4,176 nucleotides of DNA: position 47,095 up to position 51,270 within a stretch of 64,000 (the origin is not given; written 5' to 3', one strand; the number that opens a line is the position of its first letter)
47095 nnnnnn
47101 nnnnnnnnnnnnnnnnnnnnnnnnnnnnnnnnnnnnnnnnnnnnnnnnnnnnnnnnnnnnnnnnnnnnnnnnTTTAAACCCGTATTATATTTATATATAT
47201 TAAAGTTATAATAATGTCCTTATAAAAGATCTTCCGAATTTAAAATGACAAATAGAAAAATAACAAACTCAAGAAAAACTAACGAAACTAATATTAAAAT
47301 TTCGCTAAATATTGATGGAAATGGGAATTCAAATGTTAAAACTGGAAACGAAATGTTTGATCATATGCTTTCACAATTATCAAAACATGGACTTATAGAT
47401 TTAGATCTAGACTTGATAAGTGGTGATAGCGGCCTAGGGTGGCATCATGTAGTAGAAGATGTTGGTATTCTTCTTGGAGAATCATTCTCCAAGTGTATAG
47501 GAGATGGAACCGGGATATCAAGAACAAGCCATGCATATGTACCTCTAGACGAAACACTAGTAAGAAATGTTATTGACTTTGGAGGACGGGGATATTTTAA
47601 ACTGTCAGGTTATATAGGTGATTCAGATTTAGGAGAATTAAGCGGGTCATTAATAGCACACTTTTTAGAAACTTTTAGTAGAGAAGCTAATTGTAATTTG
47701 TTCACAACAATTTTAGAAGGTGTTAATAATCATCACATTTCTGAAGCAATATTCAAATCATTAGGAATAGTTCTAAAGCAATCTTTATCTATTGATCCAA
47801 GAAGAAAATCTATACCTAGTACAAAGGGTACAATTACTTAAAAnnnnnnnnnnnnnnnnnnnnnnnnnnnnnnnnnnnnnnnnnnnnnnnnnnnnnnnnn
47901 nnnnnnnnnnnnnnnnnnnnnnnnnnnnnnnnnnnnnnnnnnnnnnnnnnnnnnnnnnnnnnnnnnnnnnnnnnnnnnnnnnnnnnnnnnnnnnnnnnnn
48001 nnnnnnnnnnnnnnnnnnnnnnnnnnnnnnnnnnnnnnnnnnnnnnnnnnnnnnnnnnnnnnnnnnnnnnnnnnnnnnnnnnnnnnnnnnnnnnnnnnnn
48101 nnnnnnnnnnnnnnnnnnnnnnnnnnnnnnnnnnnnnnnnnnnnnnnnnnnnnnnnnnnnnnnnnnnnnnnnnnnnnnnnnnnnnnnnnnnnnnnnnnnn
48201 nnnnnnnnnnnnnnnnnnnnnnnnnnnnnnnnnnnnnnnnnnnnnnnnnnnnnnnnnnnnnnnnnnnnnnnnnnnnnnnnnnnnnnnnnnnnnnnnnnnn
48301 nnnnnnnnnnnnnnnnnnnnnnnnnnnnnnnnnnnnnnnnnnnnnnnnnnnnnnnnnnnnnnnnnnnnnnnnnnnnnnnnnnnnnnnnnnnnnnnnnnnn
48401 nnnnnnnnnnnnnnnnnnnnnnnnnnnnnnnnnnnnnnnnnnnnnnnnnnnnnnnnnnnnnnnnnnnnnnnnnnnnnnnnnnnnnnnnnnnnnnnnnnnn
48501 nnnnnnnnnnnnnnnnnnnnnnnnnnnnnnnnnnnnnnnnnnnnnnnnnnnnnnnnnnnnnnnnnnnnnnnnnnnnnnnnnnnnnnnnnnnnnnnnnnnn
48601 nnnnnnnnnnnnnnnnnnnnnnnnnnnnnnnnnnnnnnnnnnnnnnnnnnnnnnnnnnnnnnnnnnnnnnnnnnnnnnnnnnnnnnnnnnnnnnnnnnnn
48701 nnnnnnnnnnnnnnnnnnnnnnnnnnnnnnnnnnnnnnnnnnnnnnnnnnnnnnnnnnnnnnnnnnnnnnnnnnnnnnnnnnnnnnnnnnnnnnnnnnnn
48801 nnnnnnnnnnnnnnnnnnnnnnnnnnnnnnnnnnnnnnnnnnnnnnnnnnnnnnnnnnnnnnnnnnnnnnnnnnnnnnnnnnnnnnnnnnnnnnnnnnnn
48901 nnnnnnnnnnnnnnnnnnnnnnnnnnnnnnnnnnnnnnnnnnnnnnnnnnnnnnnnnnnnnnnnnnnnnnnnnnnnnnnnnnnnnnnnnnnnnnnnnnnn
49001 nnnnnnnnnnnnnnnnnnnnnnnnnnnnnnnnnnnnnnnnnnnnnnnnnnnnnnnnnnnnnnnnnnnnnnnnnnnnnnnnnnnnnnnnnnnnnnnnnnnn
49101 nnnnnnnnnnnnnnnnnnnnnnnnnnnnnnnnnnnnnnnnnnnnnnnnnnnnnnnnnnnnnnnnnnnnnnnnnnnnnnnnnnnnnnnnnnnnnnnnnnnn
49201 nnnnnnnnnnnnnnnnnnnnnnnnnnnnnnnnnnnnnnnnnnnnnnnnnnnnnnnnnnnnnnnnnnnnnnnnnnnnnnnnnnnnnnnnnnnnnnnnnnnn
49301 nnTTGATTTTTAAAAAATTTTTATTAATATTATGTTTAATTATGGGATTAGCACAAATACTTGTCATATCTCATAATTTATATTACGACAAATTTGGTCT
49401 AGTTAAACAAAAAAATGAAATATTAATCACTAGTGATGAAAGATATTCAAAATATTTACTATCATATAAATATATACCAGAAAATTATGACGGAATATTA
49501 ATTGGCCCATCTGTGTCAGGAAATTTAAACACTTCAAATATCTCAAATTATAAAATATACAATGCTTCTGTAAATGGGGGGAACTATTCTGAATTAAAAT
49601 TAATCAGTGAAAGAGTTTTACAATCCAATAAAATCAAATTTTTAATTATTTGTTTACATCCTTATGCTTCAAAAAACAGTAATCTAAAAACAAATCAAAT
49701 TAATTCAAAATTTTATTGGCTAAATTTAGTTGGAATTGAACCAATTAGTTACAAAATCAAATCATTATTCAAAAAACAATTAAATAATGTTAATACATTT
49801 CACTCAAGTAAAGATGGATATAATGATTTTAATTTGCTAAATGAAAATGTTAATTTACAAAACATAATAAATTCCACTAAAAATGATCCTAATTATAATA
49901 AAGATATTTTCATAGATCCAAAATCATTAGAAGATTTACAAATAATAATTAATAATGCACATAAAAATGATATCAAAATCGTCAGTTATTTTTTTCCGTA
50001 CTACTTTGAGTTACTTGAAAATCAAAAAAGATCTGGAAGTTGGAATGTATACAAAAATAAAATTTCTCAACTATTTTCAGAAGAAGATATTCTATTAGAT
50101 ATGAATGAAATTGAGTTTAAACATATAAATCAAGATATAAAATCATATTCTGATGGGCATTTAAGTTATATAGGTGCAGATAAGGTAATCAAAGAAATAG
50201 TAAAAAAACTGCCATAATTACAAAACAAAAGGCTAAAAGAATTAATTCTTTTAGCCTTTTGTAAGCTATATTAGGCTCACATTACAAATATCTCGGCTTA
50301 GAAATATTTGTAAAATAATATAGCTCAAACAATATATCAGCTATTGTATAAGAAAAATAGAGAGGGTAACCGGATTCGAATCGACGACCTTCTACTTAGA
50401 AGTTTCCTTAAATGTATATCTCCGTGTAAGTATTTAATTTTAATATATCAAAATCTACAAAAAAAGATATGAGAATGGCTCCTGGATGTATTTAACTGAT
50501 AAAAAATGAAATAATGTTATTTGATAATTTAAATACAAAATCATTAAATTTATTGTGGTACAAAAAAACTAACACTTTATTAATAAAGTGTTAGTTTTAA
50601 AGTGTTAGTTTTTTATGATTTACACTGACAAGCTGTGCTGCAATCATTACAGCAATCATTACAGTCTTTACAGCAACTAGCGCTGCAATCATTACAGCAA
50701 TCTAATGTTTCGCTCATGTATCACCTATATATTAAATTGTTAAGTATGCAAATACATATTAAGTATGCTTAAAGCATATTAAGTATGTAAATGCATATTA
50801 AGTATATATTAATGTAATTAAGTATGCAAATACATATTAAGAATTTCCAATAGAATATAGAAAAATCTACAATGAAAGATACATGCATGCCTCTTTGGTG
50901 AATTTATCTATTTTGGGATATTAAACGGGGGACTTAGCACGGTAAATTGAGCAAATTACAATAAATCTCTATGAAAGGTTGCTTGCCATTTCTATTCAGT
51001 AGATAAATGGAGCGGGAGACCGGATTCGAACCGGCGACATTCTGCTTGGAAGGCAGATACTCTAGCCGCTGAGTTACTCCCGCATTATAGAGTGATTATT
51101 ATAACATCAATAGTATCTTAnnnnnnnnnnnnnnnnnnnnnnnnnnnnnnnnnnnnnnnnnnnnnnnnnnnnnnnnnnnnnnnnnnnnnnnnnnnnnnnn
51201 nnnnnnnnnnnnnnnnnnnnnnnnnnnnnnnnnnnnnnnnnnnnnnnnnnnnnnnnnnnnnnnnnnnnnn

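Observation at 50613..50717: Unannotated 34-aa, 11-Cys peptide gene with its own RBS and terminator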

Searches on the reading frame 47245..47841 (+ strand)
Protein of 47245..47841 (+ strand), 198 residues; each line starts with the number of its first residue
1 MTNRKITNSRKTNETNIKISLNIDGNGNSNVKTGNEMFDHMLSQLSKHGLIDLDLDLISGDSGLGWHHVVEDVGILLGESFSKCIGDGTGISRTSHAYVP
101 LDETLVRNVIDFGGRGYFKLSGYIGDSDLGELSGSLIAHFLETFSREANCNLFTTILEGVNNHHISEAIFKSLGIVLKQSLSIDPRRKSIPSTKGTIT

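Call 34: find_encoding_contigs(protein=window:47245-47841:+, flank=8000, max_places=10)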
Protein window:47245-47841:+ (198 aa): 13 contigs read that carry it; 10 places shown.
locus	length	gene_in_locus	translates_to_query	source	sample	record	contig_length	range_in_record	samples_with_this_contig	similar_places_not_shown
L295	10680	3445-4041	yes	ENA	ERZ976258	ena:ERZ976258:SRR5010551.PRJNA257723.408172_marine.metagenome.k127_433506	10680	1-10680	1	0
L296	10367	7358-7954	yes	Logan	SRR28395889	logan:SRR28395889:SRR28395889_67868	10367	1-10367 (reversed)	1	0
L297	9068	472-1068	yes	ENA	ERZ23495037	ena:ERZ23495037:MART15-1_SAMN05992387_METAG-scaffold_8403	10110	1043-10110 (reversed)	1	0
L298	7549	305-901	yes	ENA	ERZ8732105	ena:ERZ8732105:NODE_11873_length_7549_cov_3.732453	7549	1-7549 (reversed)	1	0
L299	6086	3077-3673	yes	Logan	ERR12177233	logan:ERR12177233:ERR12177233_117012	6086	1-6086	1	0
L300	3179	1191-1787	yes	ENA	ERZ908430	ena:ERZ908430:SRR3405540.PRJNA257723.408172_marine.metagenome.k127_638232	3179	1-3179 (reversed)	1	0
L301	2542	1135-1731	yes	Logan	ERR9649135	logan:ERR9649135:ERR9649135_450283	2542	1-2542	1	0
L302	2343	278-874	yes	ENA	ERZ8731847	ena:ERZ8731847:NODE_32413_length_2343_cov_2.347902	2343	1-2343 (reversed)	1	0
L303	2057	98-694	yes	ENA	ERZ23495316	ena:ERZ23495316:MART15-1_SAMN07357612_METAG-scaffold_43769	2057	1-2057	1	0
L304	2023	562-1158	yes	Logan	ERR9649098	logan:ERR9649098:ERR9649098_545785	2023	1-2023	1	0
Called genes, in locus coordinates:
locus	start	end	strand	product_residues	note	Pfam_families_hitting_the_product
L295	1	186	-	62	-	?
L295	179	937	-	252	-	PF00478:IMPDH (faint), PF00977:His_biosynth, PF05690:ThiG (faint), PF01207:Dus (faint), PF02581:TMP-TENI (faint), PF03060:NMO (faint)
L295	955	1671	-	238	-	PF00977:His_biosynth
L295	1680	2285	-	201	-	PF00117:GATase, PF07685:GATase_3 (weak), PF01174:SNO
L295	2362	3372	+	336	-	PF01634:HisG, PF08029:HisG_C (weak)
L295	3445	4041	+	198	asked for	PF00475:IGPD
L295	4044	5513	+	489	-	PF03062:MBOAT, PF13813:MBOAT_2 (weak)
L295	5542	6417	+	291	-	-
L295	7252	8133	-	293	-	PF00106:adh_short, PF01370:Epimerase, PF08659:KR, PF13561:adh_short_C2, PF00106:adh_short (weak)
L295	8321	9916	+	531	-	PF07969:Amidohydro_3, PF01979:Amidohydro_1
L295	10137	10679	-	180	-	?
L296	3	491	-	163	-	?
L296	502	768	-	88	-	-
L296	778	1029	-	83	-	PF01541:GIY-YIG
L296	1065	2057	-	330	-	PF00389:2-Hacid_dh, PF02826:2-Hacid_dh_C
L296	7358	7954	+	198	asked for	PF00475:IGPD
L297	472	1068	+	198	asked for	PF00475:IGPD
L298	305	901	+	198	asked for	PF00475:IGPD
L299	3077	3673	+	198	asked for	PF00475:IGPD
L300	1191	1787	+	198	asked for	PF00475:IGPD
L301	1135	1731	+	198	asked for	PF00475:IGPD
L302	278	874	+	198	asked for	PF00475:IGPD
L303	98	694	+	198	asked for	PF00475:IGPD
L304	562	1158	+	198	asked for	PF00475:IGPD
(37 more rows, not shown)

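Call 53: list_cluster_members(proteins=[window:47245-47841:+, window:46162-47172:+, window:43979-44737:-, window:44755-45471:-, window:52187-53782:+, window:47844-49313:+, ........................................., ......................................, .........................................])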
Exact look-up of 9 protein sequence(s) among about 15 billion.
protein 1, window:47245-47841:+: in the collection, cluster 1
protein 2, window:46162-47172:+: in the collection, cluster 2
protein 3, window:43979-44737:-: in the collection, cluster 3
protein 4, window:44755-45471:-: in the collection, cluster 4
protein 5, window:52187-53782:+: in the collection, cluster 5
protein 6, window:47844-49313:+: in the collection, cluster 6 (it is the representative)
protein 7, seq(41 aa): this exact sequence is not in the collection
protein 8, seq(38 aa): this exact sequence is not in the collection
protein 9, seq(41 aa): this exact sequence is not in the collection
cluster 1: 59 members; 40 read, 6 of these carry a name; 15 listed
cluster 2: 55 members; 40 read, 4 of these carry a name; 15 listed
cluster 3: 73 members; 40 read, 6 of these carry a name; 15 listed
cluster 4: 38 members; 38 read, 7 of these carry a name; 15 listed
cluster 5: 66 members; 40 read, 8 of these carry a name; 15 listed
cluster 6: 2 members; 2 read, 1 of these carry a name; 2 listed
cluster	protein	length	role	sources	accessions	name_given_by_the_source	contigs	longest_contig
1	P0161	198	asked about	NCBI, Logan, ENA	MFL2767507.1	MAG: imidazoleglycerol-phosphate dehydratase [Dehalococcoidia bacterium]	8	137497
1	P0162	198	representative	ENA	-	-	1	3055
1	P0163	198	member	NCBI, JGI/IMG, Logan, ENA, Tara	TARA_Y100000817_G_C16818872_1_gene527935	strand:- start:732 stop:1328 length:597 start_codon:yes stop_codon:yes gene_type:complete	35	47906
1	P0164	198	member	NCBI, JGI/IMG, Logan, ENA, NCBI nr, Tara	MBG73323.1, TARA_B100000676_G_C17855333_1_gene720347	MAG: imidazoleglycerol-phosphate dehydratase [Chloroflexi bacterium] | imidazoleglycerol-phosphate dehydratase [Chloroflexota bacterium] | strand:- start:214 stop:810 length:597 start_codon:yes stop_codon:yes gene_type:complete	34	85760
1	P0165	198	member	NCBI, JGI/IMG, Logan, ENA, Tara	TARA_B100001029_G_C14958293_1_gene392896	imidazoleglycerol-phosphate dehydratase | strand:- start:272 stop:868 length:597 start_codon:yes stop_codon:yes gene_type:complete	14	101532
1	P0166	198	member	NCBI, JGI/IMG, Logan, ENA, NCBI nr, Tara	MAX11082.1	MAG: imidazoleglycerol-phosphate dehydratase [Chloroflexi bacterium] | imidazoleglycerol-phosphate dehydratase [Chloroflexota bacterium] | strand:- start:3108 stop:3704 length:597 start_codon:yes stop_codon:yes gene_type:complete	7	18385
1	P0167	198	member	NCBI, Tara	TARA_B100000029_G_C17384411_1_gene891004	strand:- start:63 stop:659 length:597 start_codon:yes stop_codon:yes gene_type:complete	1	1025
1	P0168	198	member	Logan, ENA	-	-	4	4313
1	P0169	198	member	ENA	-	-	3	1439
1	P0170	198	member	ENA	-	-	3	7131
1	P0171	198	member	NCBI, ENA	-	-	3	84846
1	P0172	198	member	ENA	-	-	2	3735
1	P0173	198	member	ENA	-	-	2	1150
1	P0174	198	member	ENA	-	-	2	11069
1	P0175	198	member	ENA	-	-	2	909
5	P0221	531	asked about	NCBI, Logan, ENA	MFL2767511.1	MAG: amidohydrolase [Dehalococcoidia bacterium]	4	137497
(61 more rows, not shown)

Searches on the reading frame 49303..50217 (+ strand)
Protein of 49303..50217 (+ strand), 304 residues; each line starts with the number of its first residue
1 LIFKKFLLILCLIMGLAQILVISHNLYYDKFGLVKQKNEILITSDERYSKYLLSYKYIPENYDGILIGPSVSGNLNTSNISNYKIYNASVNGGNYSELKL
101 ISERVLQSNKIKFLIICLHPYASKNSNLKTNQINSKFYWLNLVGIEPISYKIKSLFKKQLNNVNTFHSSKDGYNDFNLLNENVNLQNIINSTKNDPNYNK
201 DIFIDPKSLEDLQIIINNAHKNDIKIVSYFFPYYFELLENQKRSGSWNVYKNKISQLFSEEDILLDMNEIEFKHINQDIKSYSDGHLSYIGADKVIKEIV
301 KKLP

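Call 15: find_encoding_contigs(protein=window:49303-50217:+, flank=6000, max_places=10)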
Protein window:49303-50217:+ (304 aa): no gene with exactly this product is on record in the collection.

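Call 37: find_encoding_contigs(protein=window:49342-50217:+, flank=3000, max_places=10)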
Protein window:49342-50217:+ (291 aa): 18 contigs read that carry it; 10 places shown.
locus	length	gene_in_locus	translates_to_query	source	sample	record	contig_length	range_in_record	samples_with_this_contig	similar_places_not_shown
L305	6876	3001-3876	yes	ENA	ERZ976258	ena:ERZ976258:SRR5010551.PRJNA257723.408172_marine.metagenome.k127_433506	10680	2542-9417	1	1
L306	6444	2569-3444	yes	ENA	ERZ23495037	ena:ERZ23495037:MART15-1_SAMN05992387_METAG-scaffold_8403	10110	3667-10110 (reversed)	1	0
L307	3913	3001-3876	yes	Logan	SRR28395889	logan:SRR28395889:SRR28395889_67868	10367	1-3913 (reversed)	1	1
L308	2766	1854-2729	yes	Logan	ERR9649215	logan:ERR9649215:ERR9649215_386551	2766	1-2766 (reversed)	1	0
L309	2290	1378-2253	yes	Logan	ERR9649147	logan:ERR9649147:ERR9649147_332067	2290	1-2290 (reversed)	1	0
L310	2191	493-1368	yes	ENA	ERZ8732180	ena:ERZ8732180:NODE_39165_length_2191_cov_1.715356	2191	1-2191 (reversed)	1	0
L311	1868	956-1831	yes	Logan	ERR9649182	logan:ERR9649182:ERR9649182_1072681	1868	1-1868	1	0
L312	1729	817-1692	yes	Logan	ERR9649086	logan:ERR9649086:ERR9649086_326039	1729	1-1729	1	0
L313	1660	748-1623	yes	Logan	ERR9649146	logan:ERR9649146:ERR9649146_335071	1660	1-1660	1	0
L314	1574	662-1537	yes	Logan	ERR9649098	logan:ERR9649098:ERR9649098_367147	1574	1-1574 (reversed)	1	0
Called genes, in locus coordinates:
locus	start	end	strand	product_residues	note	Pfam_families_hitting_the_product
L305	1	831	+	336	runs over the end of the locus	PF01634:HisG, PF08029:HisG_C (weak)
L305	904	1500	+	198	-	PF00475:IGPD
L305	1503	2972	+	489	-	PF03062:MBOAT, PF13813:MBOAT_2 (weak)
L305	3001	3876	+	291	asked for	-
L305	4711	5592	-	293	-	PF00106:adh_short, PF01370:Epimerase, PF08659:KR, PF13561:adh_short_C2, PF00106:adh_short (weak)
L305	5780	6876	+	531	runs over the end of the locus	PF07969:Amidohydro_3, PF01979:Amidohydro_1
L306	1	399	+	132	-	?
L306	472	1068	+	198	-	PF00475:IGPD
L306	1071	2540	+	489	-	PF03062:MBOAT, PF13813:MBOAT_2 (weak)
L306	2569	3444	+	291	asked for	-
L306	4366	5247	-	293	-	PF00106:adh_short, PF01370:Epimerase, PF08659:KR, PF13561:adh_short_C2, PF00106:adh_short (weak)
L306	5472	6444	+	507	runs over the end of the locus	PF07969:Amidohydro_3, PF01979:Amidohydro_1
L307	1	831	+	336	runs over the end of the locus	PF01634:HisG, PF08029:HisG_C (weak)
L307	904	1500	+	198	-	PF00475:IGPD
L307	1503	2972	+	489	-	PF03062:MBOAT, PF13813:MBOAT_2 (weak)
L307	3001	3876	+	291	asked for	-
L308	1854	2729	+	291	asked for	-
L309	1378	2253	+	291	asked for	-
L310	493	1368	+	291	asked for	-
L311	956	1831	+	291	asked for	-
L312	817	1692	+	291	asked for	-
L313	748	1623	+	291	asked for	-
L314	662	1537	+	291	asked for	-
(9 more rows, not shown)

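Call 44: find_homologous_proteins(query=window:49342-50217:+, max_evalue=1e-10)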
Query window:49342-50217:+ (291 aa): 40 proteins with E <= 1e-10 among 1463 candidates.
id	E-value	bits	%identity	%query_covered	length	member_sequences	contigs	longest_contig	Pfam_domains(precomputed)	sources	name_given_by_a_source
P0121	6.3e-173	592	95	100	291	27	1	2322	-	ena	-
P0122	4.4e-154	530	84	99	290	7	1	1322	-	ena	-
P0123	1.5e-70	256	45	97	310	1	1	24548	-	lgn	-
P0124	9.4e-70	253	42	98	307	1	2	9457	-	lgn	-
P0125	6.3e-69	251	45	95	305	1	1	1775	-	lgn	-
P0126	3.3e-68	248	44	97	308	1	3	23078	-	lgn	-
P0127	8.3e-68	247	43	98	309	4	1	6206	-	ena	-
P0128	6.4e-64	234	45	96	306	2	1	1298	-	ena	-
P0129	5.1e-63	231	42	97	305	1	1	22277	-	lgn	-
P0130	3.5e-62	228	42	97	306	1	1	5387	-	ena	-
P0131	1.6e-58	216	42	98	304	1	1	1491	-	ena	-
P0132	6.0e-56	208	40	97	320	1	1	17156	-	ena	-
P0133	2.0e-53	200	41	97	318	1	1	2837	-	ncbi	-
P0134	4.4e-53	199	41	97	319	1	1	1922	-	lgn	-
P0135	2.4e-52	196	40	97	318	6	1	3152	-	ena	-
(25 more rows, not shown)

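Call 45: find_encoding_contigs(protein=P0121, flank=3000, max_places=10)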
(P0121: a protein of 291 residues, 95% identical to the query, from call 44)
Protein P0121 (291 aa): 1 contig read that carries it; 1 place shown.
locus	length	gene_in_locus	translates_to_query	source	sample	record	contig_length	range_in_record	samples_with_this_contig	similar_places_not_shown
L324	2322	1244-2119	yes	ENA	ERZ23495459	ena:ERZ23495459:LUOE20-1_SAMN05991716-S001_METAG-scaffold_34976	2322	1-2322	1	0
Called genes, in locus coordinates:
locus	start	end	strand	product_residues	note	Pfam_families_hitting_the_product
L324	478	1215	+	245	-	PF03062:MBOAT, PF13813:MBOAT_2 (weak)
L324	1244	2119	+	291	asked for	-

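Call 46: find_encoding_contigs(protein=P0122, flank=3000, max_places=10)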
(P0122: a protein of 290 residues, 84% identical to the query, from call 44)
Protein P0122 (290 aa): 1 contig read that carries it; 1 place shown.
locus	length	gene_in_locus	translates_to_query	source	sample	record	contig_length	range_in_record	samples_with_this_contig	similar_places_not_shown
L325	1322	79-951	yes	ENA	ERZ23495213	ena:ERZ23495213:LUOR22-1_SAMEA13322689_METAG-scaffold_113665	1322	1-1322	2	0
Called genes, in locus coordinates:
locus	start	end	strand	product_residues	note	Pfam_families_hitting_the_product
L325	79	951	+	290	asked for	-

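Call 59: search_protein_families(library=pfam, proteins=[window:49342-50217:+], max_evalue=0.001)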
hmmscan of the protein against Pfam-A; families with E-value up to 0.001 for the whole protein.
window:49342-50217:+ (291 aa): 0 families

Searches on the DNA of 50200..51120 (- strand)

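Call 68: search_rna_families(source=window, start=50200, end=51120, threshold=evalue, max_evalue=1)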
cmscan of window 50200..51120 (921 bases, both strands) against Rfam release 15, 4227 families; matches with E-value up to 1: 11.
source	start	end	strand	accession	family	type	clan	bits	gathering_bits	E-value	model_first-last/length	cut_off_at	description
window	51011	51083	-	RF00005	tRNA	Gene; tRNA;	CL00001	69.8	29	5e-15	1-71/71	no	tRNA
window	50225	50327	-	RF02434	SpF39_sRNA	Gene; sRNA;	-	29.1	60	0.19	1-109/109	no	Streptococcus sRNA SpF39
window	50227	50319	-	RF01480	rli52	Cis-reg;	-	28.3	70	0.058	1-95/95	no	Listeria sRNA rli52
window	50626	50706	-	RF03716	mir-7131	Gene; miRNA;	-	24.4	74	0.024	1-84/84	no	mir-7131 microRNA precursor family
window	50225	50266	-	RF00697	mir-186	Gene; miRNA;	-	22.2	70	0.16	1-82/82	no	mir-186 microRNA precursor family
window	50221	50268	-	RF03210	mir-7359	Gene; miRNA;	-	22.1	90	0.22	1-56/56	no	mir-7359 microRNA precursor family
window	50567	50612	+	RF03523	mir-4703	Gene; miRNA;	-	20.8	88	0.21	1-61/61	no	mir-4703 microRNA precursor family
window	50219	50265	+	RF03210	mir-7359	Gene; miRNA;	-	20.8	90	0.49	1-56/56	no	mir-7359 microRNA precursor family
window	50563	50693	-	RF02998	IS605-orfB-II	Gene; sRNA;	-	20.2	88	0.86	1-155/155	no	IS605-orfB-II RNA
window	50224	50263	-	RF00969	mir-556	Gene; miRNA;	-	20.1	84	0.78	1-88/88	no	mir-556 microRNA precursor family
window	50200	50262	+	RF02377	SurA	Gene; sRNA;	-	12.7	100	0.9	217-279/279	5'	SurA sRNA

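Call 86: search_dna_similar(query=window:50403-51007:-, collection=phages, mode=distant, max_evalue=0.01)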
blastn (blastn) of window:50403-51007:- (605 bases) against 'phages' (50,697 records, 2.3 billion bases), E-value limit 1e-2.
No match.

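Call 87: search_dna_similar(query=window:50403-51007:-, collection=plasmids, mode=distant, max_evalue=0.01)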
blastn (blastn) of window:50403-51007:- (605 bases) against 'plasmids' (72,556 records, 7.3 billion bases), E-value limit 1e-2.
Records with a match: 2; places in all: 2; records where one place covers at least 80% of the query: 0.
Best place of each record, by identity: 80-90% 1; 60-80% 1.
By first word of the organism name: Photobacterium 2.
By predicted mobility (MOB-suite, as given by PLSDB): conjugative 2.
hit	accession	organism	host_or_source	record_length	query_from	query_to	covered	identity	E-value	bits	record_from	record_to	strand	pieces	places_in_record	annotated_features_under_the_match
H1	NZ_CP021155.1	Photobacterium damselae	Neophocaena asiaeorientalis,Single ...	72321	169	253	14%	76.5%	1e-3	52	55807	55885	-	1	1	none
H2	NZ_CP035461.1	Photobacterium damselae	Neophocaena asiaeorientalis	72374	183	253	12%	81.9%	9e-5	56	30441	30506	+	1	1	none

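Call 88: get_annotated_region(hit=H2, flank=3000)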
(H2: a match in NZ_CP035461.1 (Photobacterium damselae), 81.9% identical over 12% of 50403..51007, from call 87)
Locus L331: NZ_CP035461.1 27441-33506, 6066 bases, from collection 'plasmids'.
description: Photobacterium damselae subsp. damselae strain KC-Na-NB1 plasmid pFPPDNB1-3, complete sequence
organism: Photobacterium damselae (NCBI taxid 85581)
taxonomy: Bacteria; Pseudomonadota; Gammaproteobacteria; Vibrionales; Vibrionaceae; Photobacterium; Photobacterium damselae
host: -; source: Neophocaena asiaeorientalis; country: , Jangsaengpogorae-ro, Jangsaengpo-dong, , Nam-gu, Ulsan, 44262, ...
typing (MOB-suite, as given by PLSDB): conjugative; relaxase MOBF; mating-pair formation MPF_F
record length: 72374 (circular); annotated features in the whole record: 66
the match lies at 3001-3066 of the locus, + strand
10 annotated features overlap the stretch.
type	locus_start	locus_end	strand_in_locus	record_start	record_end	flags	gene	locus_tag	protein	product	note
CDS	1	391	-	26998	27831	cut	-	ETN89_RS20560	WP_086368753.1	DUF2971 domain-containing protein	-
CDS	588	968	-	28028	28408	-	-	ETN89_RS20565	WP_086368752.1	hypothetical protein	-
CDS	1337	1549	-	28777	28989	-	-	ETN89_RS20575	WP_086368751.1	hypothetical protein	-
CDS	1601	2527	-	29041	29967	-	-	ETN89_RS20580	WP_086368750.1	hypothetical protein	-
CDS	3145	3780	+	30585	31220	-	-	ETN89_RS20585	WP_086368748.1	AAA family ATPase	-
CDS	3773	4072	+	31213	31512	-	-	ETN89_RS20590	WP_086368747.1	hypothetical protein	-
CDS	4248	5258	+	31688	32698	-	-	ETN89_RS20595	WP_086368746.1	hypothetical protein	-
CDS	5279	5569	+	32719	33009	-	-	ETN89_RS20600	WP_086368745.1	hypothetical protein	-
CDS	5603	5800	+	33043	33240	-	-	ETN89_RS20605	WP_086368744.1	hypothetical protein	-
CDS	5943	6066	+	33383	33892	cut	-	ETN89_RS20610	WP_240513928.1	DUF2913 family protein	-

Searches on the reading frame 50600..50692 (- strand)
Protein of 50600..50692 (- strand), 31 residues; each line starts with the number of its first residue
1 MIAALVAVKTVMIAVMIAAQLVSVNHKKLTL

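Call 92: search_protein_families(library=pfam, proteins=[window:50600-50692:-], max_evalue=10)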
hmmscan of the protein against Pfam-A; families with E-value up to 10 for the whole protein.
seq(31 aa): 0 families

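Call 93: search_protein_families(library=ncbifam, proteins=[window:50600-50692:-], max_evalue=10)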
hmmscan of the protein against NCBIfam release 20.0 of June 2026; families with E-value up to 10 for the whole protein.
seq(31 aa): 0 families
